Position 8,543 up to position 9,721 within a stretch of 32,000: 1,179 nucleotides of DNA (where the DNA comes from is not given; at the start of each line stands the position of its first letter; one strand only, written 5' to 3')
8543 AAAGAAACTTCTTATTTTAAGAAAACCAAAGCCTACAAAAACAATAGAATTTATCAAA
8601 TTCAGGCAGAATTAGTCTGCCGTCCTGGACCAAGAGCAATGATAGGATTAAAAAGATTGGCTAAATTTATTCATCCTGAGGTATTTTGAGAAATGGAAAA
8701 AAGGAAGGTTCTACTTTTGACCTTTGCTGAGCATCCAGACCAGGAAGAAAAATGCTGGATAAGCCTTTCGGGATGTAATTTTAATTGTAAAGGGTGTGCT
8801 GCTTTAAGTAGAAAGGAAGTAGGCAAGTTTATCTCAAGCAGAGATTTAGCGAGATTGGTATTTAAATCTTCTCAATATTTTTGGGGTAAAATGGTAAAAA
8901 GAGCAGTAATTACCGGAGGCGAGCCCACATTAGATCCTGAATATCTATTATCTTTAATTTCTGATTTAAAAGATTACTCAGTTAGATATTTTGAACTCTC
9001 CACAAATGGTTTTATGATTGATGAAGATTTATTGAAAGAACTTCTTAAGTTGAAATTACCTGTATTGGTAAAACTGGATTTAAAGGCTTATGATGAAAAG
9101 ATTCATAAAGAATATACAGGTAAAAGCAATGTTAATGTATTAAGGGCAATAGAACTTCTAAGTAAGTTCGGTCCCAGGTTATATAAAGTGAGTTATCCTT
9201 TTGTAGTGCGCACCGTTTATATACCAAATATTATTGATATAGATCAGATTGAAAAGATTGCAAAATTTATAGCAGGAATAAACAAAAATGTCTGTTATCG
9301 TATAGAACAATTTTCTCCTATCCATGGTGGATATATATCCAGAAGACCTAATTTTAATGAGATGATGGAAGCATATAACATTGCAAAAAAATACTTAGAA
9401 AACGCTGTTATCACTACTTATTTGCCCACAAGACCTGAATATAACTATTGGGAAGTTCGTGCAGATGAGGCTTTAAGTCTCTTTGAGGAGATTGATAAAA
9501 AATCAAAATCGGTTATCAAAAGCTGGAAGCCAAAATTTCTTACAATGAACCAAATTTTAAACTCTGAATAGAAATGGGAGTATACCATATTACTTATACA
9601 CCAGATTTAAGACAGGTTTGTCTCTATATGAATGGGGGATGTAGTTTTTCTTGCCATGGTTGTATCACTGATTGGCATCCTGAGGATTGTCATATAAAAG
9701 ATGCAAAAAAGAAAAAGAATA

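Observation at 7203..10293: cbiZ + signal-less BtuF-like binder + two paralogous small radical-SAM enzymes: candidate undescribed corrinoid-remodelling module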

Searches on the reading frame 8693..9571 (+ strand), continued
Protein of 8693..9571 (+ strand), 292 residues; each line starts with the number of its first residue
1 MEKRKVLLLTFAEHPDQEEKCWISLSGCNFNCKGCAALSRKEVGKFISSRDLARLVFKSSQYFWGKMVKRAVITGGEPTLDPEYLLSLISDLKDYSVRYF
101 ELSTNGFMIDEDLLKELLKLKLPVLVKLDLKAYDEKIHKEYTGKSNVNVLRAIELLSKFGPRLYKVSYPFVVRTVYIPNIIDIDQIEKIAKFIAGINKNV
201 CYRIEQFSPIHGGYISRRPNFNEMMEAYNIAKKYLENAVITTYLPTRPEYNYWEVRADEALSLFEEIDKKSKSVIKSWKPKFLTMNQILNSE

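Call 26: find_related_loci(query=A1, collection=genome_contigs, flank=10000)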
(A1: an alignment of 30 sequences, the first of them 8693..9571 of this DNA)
Query A1 (292 aa) in genome_contigs; peptide patterns used: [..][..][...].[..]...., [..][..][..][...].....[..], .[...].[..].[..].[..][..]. (x = any residue, [..] = any of these).
599 stretches matched a pattern (row limit reached: there are more); 123 encode a relative of the query (tblastn E <= 1e-3); the best 80 are kept; 80 distinct loci.
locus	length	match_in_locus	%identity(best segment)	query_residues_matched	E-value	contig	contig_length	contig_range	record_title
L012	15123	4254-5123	59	1-289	8e-121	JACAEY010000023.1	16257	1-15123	MAG: Nitrospirae bacterium isolate L.E.D.9 k119_775788, whole genome shotgun sequence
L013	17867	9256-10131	73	1-292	2e-143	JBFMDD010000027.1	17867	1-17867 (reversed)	MAG: bacterium isolate MAG210 MAG210_27, whole genome shotgun sequence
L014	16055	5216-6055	48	4-290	8e-81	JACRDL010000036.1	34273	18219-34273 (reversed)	MAG: Elusimicrobia bacterium isolate NC_groundwater_1671_Pr3_B-0.1um_38_13 SR-2_scaffold_141_1268959, whole genome shotg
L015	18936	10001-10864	46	4-291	7e-78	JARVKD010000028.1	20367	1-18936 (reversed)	MAG: Nitrososphaeria archaeon isolate JZ2_bin.220247 NODE_28_length_20367_cov_2.05222, whole genome shotgun sequence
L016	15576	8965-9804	48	4-290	5e-77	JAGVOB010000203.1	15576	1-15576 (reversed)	MAG: Candidatus Omnitrophota bacterium isolate DeMMO3_15 c_000000063355, whole genome shotgun sequence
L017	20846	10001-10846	45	4-291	5e-77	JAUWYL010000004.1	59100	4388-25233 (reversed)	MAG: bacterium isolate CSMAG_2709 CSMAG_2709_k141_585374_length_59100_cov_12.5031, whole genome shotgun sequence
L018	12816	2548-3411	46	4-291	1e-76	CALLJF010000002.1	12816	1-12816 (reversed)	MAG: uncultured Nitrososphaerales archaeon isolate S1_Bin_METABAT__299_1 genome assembly, contig: c_000002353325, whole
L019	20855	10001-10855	46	4-289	5e-76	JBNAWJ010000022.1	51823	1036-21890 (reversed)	MAG: Nitrososphaerales archaeon isolate Kamch4342-D-MF-061 bin18.fa-22, whole genome shotgun sequence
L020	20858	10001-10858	44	4-289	2e-73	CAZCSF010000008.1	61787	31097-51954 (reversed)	MAG TPA_asm: uncultured Candidatus Bathyarchaeia archaeon isolate binchicken_co40_75 genome assembly, contig: NODE_437_l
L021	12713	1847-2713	44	4-292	5e-73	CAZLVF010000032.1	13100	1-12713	MAG TPA_asm: uncultured Candidatus Bathyarchaeia archaeon isolate SRP231805_co2_291 genome assembly, contig: NODE_3377_l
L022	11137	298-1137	43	3-290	1e-70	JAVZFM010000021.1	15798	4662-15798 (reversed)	MAG: Candidatus Bathyarchaeia archaeon isolate DRTY-6_201803_bins_58 DRTY-6_201803_bins_58_scaffold_21, whole genome sho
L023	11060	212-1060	43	1-290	4e-70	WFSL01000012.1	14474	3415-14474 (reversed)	MAG: Aquificota bacterium isolate S016_44 k151_35261, whole genome shotgun sequence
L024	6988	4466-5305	43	3-290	1e-69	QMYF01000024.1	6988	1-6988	MAG: Candidatus Hecatellales archaeon isolate B24_G17 B24_Guay17_scaffold_04220, whole genome shotgun sequence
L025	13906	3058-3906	42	1-290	2e-68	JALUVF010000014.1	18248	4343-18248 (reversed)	MAG: bacterium isolate 128-326_metabat2_scaf2bin.026 128-326_scaffold_1260_c1, whole genome shotgun sequence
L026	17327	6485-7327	42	1-289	1e-67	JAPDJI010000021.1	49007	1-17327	MAG: Candidatus Methanomethylicia archaeon isolate S9B5_HD70 c_000000000245, whole genome shotgun sequence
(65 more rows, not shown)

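Call 31: search_protein_families(library=ncbifam, proteins=[L003:3171-4574:+, L010:7220-8104:+, L010:9210-10004:+, L010:8160-9194:+, L010:10930-11691:+, L010:18514-19653:+], max_evalue=0.001)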
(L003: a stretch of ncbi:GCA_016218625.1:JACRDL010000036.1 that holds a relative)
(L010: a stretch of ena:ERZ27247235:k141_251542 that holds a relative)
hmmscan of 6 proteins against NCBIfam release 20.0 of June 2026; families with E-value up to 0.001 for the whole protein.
L003:3171-4574:+ (467 aa): 74 families (the best 25 are shown)
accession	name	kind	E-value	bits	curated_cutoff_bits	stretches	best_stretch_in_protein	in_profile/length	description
TIGR04163.1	rSAM_cobopep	equivalog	2.4e-211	702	375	1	24-450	2-428/428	peptide-modifying radical SAM enzyme CbpB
NF047865.1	rSAM_PapB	equivalog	3.4e-48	164.6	340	1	88-423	5-330/330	PapB family radical SAM/SPASM ranthipeptide maturase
NF041298.1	rSAM_mat_DynA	equivalog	2.2e-43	148.6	450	1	91-428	6-340/356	dynobactin maturation radical SAM/SPASM protein DynA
TIGR03942.1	sulfatase_rSAM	equivalog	6.7e-39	134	349.45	1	94-431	9-347/363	anaerobic sulfatase maturase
TIGR03974.1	rSAM_six_Cys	equivalog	6.4e-37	127.5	425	1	91-437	102-445/451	thioether cross-link-forming SCIFF peptide maturase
NF040492.1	not_ScfB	exception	4.2e-36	124.8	855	1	87-438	96-445/450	ScfB-related radical SAM/SPASM orphan maturase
TIGR03978.1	rSAM_paired_1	equivalog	3.7e-34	118.3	370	1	90-449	87-460/466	His-Xaa-Ser system radical SAM maturase HxsB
TIGR04064.1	rSAM_nif11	equivalog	7.5e-33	113.9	518.7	1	93-444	85-436/459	nif11-like peptide radical SAM maturase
TIGR03906.1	quino_hemo_SAM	equivalog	3.7e-31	108.3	453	1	86-436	94-442/467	quinohemoprotein amine dehydrogenase maturation protein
NF041707.1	rSAM_YhhB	equivalog_domain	1.1e-30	106.8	445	1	93-428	9-352/369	cyclophane-forming radical SAM/SPASM peptide maturase YhhB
NF010321.0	PRK13758.1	equivalog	9.4e-27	94.1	441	1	93-438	12-359/370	anaerobic sulfatase-maturase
NF041718.1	rSAM_phane_AMC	equivalog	9.5e-25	87.4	425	1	85-268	5-186/362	cyclophane-forming radical SAM peptide maturase AmcB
TIGR04084.1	rSAM_AF0577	subfamily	1.1e-23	83.8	225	1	93-411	4-287/347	TIGR04084 family radical SAM/SPASM domain-containing protein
NF041300.1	rSAM_mat_DarW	exception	1.8e-23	83.1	650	1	87-412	42-369/415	radical SAM/SPASM peptide maturase DarW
TIGR04083.1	rSAM_pep_methan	hypoth_equivalog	2.5e-23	82.6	300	1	90-430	4-332/376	TIGR04083 family peptide-modifying radical SAM enzyme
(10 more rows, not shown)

L010:7220-8104:+ (294 aa): 52 families (the best 25 are shown)
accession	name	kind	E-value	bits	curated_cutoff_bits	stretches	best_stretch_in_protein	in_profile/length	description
TIGR04545.1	rSAM_ahbD_hemeb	equivalog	7.9e-46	157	500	1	4-292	41-336/339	heme b synthase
TIGR04055.1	rSAM_NirJ2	equivalog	4e-42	144.9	500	1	2-292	38-323/326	putative heme d1 biosynthesis radical SAM protein NirJ2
TIGR04053.2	TIGR04053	equivalog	6.1e-39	134.3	395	2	209-292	283-363/366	TIGR04053 family radical SAM/SPASM domain-containing protein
TIGR04546.1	rSAM_ahbC_deAc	equivalog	1.8e-28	99.5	650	2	6-129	82-205/390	12,18-didecarboxysiroheme deacetylase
TIGR04303.1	GeoRSP_rSAM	equivalog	3.1e-28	99.3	400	1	5-291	44-324/325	GeoRSP system radical SAM/SPASM protein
TIGR04051.1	rSAM_NirJ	equivalog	2.9e-27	95.6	515.45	2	7-129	46-168/354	heme d1 biosynthesis radical SAM protein NirJ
TIGR04347.1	pseudo_SAM_Halo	equivalog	1.4e-24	87.1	525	2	7-123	82-198/390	TIGR04347 family pseudo-SAM/SPASM protein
TIGR04054.1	rSAM_NirJ1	equivalog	1.1e-23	83.6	650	2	10-129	83-202/387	putative heme d1 biosynthesis radical SAM protein NirJ1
NF045574.1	sacti_mat_StsB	exception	3.9e-22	78.7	625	1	2-129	134-261/466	StsB family radical SAM/SPASM domain sactipeptide maturase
NF041298.1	rSAM_mat_DynA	equivalog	8.2e-21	74.4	450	1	7-291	49-339/356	dynobactin maturation radical SAM/SPASM protein DynA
TIGR02109.1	PQQ_syn_pqqE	equivalog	9.6e-20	70.8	381.35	2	2-132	46-175/358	pyrroloquinoline quinone biosynthesis protein PqqE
TIGR04251.1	SCM_rSAM_ScmF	equivalog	6.6e-19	68.5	400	1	1-291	45-339/353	SynChlorMet cassette radical SAM/SPASM protein ScmF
TIGR04082.1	rSAM_for_selen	equivalog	1.9e-16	59.9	350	1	14-285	251-508/516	thio(seleno)oxazole modification radical SAM maturase SbtM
TIGR04340.1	rSAM_ACGX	hypoth_equivalog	3.7e-16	59.3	400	1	13-291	59-337/341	radical SAM/SPASM domain protein, ACGX system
NF050035.1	rSAM_WgK_link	exception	3.8e-16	59.1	650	2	7-148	54-197/367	radical SAM/SPASM peptide maturase WgkB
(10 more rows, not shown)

L010:9210-10004:+ (264 aa): 0 families

L010:8160-9194:+ (344 aa): 10 families
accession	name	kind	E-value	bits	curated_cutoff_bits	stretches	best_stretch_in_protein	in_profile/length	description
TIGR04281.1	peripla_PGF_1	equivalog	1.3e-39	136.3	325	1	84-340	21-265/330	PGF-CTERM-anchored ABC transporter substrate-binding protein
NF002894.0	PRK03379.1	equivalog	8.4e-26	90.7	234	1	80-295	19-226/266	vitamin B12 ABC transporter substrate-binding protein BtuF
TIGR03659.1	IsdE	equivalog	3.2e-21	75.8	298.65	1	86-317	40-267/292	heme ABC transporter substrate-binding protein IsdE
TIGR03868.1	F420-O_ABCperi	hypoth_equivalog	4.6e-19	68.7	392.4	1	181-339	127-284/287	putative F420-0 ABC transporter substrate-binding protein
NF038402.1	TroA_like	subfamily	2.2e-14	53.6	30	1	86-295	1-196/219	helical backbone metal receptor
NF052484.1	sider_BP_EitA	equivalog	6.7e-09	35.3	640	1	183-336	156-319/328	siderophore ABC transporter substrate-binding protein EitA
NF008200.0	PRK10957.1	equivalog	5.2e-08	32.2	205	1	133-233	112-210/330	Fe2+-enterobactin ABC transporter substrate-binding protein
NF010649.0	PRK14048.1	equivalog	2.2e-06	27.1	374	1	140-284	114-270/374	ferrichrome/ferrioxamine B periplasmic transporter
NF047879.1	catechol_SstD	exception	1.3e-05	24.4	450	1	87-317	74-316/343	ferrated catecholamine ABC transporter substrate-binding lipoprotein SstD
NF008501.1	PRK11411.1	subfamily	0.00051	19.1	320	0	137-317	91-269/303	Fe(3+) dicitrate ABC transporter substrate-binding protein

L010:10930-11691:+ (253 aa): 1 family
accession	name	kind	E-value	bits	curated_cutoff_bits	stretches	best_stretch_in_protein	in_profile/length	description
NF038002.1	bifunc_CbiS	equivalog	8.3e-21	74.7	250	1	31-237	4-192/335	bifunctional adenosylcobinamide hydrolase/alpha-ribazole phosphatase CbiS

L010:18514-19653:+ (379 aa): 2 families
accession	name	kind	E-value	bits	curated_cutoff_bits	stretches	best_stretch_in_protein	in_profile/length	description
NF038002.1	bifunc_CbiS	equivalog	1e-78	265.1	250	1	20-371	2-334/335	bifunctional adenosylcobinamide hydrolase/alpha-ribazole phosphatase CbiS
TIGR03161.1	ribazole_CobZ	equivalog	6.2e-43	146.5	152.5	1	233-373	3-139/140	alpha-ribazole phosphatase CobZ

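Call 47: predict_structure(alignment_id=A1)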
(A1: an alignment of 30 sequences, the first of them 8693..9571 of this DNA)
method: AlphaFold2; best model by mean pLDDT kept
length: 292 residues; sequences in the alignment: 30
mean_pLDDT: 91.7   pTM: 0.90
mean pLDDT of the five models: 91.7, 91.6, 90.7, 89.7, 87.3
residues with pLDDT >= 90: 224; 70-90: 52; 50-70: 16; < 50: 0
segments of 3 or more residues with pLDDT < 50: none
pLDDT, mean of each block of 10 residues (from residue 1): 90 82 93 75 91 98 94 93 97 97 96 98 97 97 97 98 93 95 98 97 91 84 97 97 64 91 88 81 95 75
secondary structure, 60 per line:
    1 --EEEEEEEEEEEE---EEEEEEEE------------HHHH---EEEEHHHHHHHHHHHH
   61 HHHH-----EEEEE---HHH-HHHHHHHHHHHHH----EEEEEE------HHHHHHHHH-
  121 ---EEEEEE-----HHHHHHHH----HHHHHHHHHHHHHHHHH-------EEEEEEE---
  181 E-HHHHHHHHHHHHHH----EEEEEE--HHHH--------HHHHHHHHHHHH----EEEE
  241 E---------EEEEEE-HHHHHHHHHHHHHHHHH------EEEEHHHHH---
elements in order: E3-14 E18-25 H38-41 E45-48 H49-64 E70-74 H82-94 E99-104 H111-119 E124-129 H135-142 H147-163 E171-177 H183-196 E201-206 H209-212 H221-232 E237-241 E251-256 H258-274 E281-284 H285-289

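Call 50: fold_search(model_id=the predicted structure, library=pdb)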
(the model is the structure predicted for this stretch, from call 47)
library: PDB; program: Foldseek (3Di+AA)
matches with E <= 10: 1517; with E <= 0.001: 114
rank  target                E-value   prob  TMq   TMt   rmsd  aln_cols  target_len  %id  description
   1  8fo0                  1.4e-15  1.00  0.69  0.81   3.2       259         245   22  The structure of a crystallizable variant of E. coli pyruvate formate-lyase activating enzyme bound to a partially cleav (released 2023-05-24)
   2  3c8f                  3.4e-15  1.00  0.66  0.78   3.7       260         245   21  4Fe-4S-Pyruvate formate-lyase Activating Enzyme with partially disordered AdoMet (released 2008-10-28)
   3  3cb8_A                3.6e-14  1.00  0.64  0.75   3.9       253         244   20  4Fe-4S-Pyruvate formate-lyase activating enzyme in complex with AdoMet and a peptide substrate (released 2008-10-28)
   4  7bi7_B                3.9e-10  1.00  0.58  0.62   3.5       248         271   18  An Unexpected P-Cluster like Intermediate En Route to the Nitrogenase FeMo-co (released 2021-03-10)
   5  7bi7_A                4.4e-10  1.00  0.58  0.60   3.5       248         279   17  An Unexpected P-Cluster like Intermediate En Route to the Nitrogenase FeMo-co (released 2021-03-10)
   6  7jma                  4.6e-09  1.00  0.57  0.76   3.5       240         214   16  Crystal structure of the apo form of Nitrogenase iron-molybdenum cofactor biosynthesis enzyme NifB from Methanothermobac (released 2020-10-28)
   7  7jmb_A                5.5e-09  1.00  0.57  0.63   3.4       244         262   19  Crystal structure of Nitrogenase iron-molybdenum cofactor biosynthesis enzyme NifB from Methanothermobacter thermautot (released 2020-10-28)
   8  5v1t_A                5.5e-09  1.00  0.59  0.41   8.1       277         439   15  Crystal structure of Streptococcus suis SuiB bound to precursor peptide SuiA (released 2017-08-30)
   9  6efn                  5.9e-09  1.00  0.55  0.43   4.0       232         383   16  Structure of a RiPP maturase, SkfB (released 2018-10-24)
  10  6q2p_A                8.0e-09  1.00  0.57  0.57   4.0       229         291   19  Crystal structure of mouse viperin bound to cytidine triphosphate and S-adenosylhomocysteine (released 2020-01-22)
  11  6q2p_B                8.0e-09  1.00  0.55  0.55   4.1       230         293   18  Crystal structure of mouse viperin bound to cytidine triphosphate and S-adenosylhomocysteine (released 2020-01-22)
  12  5v1q_B                9.6e-09  1.00  0.57  0.39   3.6       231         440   18  Crystal structure of Streptococcus suis SuiB (released 2017-08-30)
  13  5vsl_B                1.2e-08  1.00  0.55  0.62   4.1       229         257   20  Crystal structure of viperin with bound [4Fe-4S] cluster and S-adenosylhomocysteine (SAH) (released 2017-06-14)
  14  6q2q_A                1.4e-08  1.00  0.58  0.58   3.5       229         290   19  Crystal structure of mouse viperin bound to uridine triphosphate and S-adenosylhomocysteine (released 2020-01-22)
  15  5vsl_A                1.4e-08  1.00  0.55  0.60   4.2       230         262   19  Crystal structure of viperin with bound [4Fe-4S] cluster and S-adenosylhomocysteine (SAH) (released 2017-06-14)
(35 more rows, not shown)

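Call 91: search_protein_families(library=pfam, proteins=[L023:1849-2991:+, L023:2988-4025:+], max_evalue=0.001)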
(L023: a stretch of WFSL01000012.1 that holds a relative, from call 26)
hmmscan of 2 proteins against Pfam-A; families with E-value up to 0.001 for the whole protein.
L023:1849-2991:+ (380 aa): 2 families
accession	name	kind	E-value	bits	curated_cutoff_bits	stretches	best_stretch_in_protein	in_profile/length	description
PF00591.27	Glycos_transf_3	-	3.6e-57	194.3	27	1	93-351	2-253/253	Glycosyl transferase family, a/b domain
PF02885.22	Glycos_trans_3N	-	3.9e-16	59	26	1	23-79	3-59/63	Glycosyl transferase family, helical bundle domain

L023:2988-4025:+ (345 aa): 4 families
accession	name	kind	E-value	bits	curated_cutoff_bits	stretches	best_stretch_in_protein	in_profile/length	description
PF08240.17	ADH_N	-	8.9e-27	93.8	23.5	1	23-129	1-99/104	Alcohol dehydrogenase GroES-like domain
PF00107.32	ADH_zinc_N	-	1.4e-18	67.6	31.8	1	177-304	1-127/129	Zinc-binding dehydrogenase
PF16912.11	Glu_dehyd_C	-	0.00031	20.7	34.9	1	167-341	31-209/211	Glucose dehydrogenase C-terminus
PF01488.26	Shikimate_DH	-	0.00062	20.3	24.3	0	168-246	13-89/138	Shikimate / quinate 5-dehydrogenase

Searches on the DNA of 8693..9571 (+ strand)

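Call 30: search_rna_families(sources=[L001, L012, L013, L014, L016, L017, L023, L025, L028, L061], threshold=gathering)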
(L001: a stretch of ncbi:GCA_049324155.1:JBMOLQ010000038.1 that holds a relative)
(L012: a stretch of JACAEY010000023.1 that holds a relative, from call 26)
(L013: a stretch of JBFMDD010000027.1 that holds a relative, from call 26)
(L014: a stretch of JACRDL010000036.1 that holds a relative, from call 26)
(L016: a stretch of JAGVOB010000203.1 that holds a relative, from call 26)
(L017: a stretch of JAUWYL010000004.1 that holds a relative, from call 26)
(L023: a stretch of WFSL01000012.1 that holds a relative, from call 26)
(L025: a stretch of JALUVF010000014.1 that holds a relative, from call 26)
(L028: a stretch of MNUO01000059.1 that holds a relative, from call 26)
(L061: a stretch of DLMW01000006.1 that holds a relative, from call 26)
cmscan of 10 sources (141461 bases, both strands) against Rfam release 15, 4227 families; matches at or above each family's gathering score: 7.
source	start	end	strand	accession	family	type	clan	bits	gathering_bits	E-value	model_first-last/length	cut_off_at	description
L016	514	706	+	RF00174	Cobalamin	Cis-reg; riboswitch;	CL00101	110.9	31.5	1.4e-26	1-189/189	no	Cobalamin riboswitch aptamer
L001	3911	4127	+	RF00174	Cobalamin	Cis-reg; riboswitch;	CL00101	85.5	31.5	2.5e-19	1-189/189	no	Cobalamin riboswitch aptamer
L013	7408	7630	+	RF00174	Cobalamin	Cis-reg; riboswitch;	CL00101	72.9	31.5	1.1e-15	1-189/189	no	Cobalamin riboswitch aptamer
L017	4955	5156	+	RF00174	Cobalamin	Cis-reg; riboswitch;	CL00101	63.2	31.5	6.2e-13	1-189/189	no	Cobalamin riboswitch aptamer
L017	14103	14300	+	RF00174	Cobalamin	Cis-reg; riboswitch;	CL00101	60.1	31.5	4.9e-12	1-189/189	no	Cobalamin riboswitch aptamer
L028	4709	4948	+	RF00174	Cobalamin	Cis-reg; riboswitch;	CL00101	55.4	31.5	1.1e-10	1-189/189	no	Cobalamin riboswitch aptamer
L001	4352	4587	+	RF00174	Cobalamin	Cis-reg; riboswitch;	CL00101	52.9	31.5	5.3e-10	1-189/189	no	Cobalamin riboswitch aptamer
